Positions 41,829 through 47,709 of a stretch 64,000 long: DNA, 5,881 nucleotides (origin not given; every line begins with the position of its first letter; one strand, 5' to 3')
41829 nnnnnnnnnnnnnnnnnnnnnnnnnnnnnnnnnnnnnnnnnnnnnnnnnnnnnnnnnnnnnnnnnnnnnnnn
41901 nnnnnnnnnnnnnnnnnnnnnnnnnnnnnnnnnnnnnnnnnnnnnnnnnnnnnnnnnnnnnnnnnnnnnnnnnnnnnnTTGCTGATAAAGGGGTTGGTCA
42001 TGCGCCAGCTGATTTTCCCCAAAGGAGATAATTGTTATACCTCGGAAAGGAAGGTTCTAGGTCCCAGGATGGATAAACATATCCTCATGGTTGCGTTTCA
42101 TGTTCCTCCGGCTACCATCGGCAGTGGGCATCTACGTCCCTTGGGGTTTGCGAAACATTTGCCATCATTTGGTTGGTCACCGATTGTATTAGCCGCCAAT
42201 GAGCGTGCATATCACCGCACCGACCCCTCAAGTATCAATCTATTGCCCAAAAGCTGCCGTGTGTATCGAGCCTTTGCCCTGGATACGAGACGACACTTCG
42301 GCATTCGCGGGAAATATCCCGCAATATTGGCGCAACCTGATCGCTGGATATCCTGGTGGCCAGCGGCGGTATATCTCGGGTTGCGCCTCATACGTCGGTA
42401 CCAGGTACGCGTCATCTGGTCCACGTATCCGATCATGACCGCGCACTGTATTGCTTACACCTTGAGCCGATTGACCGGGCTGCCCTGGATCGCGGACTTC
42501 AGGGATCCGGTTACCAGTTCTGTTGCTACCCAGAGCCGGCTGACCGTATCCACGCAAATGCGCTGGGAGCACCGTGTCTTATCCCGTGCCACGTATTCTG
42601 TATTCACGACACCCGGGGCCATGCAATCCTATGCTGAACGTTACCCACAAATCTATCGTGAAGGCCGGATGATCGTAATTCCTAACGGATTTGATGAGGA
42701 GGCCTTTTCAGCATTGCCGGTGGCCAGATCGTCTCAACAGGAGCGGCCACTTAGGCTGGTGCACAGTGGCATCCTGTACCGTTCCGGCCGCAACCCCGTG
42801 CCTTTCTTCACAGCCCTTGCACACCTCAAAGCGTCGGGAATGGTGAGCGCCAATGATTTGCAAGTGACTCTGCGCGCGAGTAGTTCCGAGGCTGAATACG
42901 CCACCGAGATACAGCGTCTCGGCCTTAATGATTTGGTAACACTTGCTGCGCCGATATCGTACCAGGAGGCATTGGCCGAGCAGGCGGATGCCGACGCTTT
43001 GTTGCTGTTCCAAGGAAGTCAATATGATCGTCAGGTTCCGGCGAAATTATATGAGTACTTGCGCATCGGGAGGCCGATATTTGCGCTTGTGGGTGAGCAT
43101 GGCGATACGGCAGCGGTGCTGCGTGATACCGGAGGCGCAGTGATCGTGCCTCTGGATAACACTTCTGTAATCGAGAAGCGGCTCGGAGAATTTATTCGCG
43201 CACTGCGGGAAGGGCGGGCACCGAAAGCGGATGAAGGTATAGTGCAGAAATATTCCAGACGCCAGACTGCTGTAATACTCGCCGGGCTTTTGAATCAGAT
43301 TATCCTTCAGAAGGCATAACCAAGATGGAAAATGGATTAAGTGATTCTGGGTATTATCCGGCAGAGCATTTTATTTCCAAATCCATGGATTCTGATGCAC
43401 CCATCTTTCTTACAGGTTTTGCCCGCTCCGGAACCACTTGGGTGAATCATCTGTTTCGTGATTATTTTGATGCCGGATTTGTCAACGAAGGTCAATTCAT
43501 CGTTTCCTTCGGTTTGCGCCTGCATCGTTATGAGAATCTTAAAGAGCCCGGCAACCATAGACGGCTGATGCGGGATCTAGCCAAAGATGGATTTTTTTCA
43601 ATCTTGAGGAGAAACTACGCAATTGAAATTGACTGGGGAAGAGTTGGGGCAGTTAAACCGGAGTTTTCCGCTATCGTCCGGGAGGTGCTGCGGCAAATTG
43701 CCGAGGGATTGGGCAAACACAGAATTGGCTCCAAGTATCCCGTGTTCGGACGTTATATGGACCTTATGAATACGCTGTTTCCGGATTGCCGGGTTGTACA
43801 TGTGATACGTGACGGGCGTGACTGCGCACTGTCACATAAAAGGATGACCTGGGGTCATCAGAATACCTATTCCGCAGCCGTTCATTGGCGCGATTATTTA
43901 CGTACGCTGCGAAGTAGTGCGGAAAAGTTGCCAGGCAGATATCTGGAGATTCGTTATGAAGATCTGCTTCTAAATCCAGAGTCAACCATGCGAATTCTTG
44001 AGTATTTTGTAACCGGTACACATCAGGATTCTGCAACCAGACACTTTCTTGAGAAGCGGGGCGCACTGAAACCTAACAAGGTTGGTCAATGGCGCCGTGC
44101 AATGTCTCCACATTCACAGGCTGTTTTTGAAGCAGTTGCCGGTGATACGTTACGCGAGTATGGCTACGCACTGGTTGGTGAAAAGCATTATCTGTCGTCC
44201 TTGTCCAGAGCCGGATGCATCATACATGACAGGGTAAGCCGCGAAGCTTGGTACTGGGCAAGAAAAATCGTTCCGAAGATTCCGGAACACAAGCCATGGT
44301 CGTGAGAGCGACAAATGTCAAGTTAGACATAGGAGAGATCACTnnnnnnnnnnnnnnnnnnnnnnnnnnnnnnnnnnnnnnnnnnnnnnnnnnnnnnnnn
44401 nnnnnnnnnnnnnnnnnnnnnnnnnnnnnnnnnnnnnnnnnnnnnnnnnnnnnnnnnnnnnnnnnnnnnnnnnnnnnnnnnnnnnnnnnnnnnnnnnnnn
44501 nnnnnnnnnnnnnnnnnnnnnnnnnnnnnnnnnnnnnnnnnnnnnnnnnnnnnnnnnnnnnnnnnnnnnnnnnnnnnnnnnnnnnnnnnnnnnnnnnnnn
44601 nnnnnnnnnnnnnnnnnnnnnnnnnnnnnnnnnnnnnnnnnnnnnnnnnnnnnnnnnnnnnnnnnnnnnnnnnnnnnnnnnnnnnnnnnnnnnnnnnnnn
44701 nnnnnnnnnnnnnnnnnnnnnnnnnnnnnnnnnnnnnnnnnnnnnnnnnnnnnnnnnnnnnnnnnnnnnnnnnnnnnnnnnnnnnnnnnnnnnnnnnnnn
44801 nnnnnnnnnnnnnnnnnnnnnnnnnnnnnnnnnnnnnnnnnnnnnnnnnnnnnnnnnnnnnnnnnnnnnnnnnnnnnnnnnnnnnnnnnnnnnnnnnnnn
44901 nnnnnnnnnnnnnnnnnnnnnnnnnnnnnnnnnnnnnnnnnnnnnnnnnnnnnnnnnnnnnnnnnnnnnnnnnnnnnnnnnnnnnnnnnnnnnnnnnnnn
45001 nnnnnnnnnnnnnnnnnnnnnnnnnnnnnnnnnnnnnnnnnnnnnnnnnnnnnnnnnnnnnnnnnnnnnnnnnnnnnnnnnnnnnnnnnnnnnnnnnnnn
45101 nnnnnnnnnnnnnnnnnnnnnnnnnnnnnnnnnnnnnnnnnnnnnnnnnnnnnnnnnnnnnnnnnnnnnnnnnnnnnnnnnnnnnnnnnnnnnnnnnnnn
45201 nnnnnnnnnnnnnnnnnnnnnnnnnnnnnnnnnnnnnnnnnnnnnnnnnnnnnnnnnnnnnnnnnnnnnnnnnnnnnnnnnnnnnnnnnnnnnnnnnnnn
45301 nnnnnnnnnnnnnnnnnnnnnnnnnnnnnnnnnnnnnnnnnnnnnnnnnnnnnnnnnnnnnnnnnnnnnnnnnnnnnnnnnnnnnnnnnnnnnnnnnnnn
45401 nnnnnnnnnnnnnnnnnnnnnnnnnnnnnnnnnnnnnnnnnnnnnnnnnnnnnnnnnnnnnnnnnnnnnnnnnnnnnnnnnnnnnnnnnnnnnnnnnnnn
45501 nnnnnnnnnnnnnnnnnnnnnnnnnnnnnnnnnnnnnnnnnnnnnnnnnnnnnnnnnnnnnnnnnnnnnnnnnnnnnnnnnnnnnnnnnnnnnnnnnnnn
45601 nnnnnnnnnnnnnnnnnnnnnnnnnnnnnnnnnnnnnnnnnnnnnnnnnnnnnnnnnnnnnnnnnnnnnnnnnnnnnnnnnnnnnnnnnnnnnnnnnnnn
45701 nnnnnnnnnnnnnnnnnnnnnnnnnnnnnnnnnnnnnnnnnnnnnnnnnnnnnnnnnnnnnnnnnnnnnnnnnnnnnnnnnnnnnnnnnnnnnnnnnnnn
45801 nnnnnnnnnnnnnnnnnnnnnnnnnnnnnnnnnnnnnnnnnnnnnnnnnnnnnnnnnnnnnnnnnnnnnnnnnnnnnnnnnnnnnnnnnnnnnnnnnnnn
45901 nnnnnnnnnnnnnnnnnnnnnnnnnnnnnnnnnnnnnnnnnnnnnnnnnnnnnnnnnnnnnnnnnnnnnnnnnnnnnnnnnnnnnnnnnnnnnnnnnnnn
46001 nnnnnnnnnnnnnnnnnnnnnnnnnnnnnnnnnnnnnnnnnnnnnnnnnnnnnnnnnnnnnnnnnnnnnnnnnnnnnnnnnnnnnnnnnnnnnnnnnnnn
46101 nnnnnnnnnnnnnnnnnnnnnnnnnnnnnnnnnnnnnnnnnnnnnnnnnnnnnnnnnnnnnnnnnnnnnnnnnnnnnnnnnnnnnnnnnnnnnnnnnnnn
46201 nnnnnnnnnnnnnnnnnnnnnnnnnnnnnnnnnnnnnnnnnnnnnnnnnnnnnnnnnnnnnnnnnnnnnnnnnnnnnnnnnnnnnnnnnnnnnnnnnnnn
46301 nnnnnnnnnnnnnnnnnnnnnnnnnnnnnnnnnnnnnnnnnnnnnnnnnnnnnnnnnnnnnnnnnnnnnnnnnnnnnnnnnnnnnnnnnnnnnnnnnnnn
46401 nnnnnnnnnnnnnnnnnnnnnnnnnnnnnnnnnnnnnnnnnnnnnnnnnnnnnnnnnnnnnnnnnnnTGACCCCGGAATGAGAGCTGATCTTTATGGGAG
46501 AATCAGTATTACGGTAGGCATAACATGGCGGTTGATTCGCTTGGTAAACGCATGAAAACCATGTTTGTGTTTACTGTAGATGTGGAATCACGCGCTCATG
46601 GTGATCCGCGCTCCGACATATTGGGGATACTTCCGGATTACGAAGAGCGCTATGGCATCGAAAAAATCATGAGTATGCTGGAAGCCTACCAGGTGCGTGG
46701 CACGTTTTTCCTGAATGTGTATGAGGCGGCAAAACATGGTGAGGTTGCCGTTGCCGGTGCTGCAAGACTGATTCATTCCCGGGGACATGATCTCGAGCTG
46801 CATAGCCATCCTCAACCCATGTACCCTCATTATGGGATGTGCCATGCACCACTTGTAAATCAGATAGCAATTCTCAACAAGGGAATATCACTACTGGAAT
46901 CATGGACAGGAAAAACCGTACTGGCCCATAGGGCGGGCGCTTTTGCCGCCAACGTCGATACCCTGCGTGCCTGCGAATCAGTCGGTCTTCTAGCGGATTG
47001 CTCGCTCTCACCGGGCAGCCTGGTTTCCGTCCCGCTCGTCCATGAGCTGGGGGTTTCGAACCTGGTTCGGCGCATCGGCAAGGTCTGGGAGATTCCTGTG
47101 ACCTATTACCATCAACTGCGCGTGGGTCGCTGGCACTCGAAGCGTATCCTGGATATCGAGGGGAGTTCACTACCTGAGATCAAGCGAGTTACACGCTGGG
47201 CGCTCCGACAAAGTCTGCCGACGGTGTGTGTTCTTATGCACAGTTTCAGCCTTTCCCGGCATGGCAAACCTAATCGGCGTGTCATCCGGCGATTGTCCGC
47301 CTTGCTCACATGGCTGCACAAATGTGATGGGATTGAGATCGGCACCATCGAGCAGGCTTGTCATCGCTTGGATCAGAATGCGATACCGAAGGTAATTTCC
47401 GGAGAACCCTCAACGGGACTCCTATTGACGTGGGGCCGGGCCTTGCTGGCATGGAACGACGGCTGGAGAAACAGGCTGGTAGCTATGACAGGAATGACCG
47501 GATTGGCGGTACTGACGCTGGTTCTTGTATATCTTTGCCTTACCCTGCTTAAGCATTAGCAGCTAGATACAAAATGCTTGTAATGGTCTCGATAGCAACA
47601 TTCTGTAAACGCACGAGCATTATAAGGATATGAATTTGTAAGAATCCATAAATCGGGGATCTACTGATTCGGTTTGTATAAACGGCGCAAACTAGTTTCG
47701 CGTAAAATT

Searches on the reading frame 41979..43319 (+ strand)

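Call 9: search_protein_families(library=ncbifam, proteins=[window:41979-43319:+], max_evalue=0.00001)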
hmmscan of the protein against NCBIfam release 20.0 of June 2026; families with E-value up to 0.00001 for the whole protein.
window:41979-43319:+ (446 aa): 0 families

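Call 71: search_protein_families(library=pfam, proteins=[window:41979-43316:+], max_evalue=0.001)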
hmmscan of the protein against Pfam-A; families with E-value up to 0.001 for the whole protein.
window:41979-43316:+ (446 aa): 2 families
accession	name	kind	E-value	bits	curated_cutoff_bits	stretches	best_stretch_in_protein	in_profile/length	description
PF13579.12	Glyco_trans_4_4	-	8.6e-08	33.1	29.7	1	57-237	10-158/158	Glycosyl transferase 4-like domain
PF13439.12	Glyco_transf_4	-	0.00023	21.7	28.5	1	96-241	37-169/170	Glycosyltransferase Family 4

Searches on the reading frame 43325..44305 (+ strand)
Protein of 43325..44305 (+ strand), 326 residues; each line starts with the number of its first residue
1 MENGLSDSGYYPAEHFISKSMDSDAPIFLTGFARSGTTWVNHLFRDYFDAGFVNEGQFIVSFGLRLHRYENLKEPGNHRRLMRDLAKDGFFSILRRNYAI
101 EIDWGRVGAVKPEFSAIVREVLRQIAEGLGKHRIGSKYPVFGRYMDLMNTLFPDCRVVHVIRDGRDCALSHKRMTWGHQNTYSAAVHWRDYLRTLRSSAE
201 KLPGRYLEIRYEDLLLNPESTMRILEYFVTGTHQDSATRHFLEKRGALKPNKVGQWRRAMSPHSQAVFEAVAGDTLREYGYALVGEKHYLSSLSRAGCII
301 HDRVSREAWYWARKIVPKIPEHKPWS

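Call 9: search_protein_families(library=ncbifam, proteins=[window:43325-44305:+], max_evalue=0.00001)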
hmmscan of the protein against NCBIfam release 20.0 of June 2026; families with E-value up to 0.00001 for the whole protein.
window:43325-44305:+ (326 aa): 0 families

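Call 71: search_protein_families(library=pfam, proteins=[window:43325-44302:+], max_evalue=0.001)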
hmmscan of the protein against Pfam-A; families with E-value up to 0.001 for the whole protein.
window:43325-44302:+ (326 aa): 2 families
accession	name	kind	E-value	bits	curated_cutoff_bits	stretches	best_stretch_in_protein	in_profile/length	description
PF13469.12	Sulfotransfer_3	-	8.8e-24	85.4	27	1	26-227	1-208/216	Sulfotransferase family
PF00685.33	Sulfotransfer_1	-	1.9e-10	41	22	1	26-229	3-179/255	Sulfotransferase domain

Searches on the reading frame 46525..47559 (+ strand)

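Call 9: search_protein_families(library=ncbifam, proteins=[window:46525-47559:+], max_evalue=0.00001)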
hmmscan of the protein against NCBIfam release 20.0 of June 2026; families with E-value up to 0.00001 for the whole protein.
window:46525-47559:+ (344 aa): 0 families

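Call 71: search_protein_families(library=pfam, proteins=[window:46525-47556:+], max_evalue=0.001)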
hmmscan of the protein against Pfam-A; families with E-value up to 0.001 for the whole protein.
window:46525-47556:+ (344 aa): 1 family
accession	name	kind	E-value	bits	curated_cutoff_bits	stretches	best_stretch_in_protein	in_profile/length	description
PF01522.26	Polysacc_deac_1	-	5.5e-06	26.8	23.1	1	45-155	21-121/124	Polysaccharide deacetylase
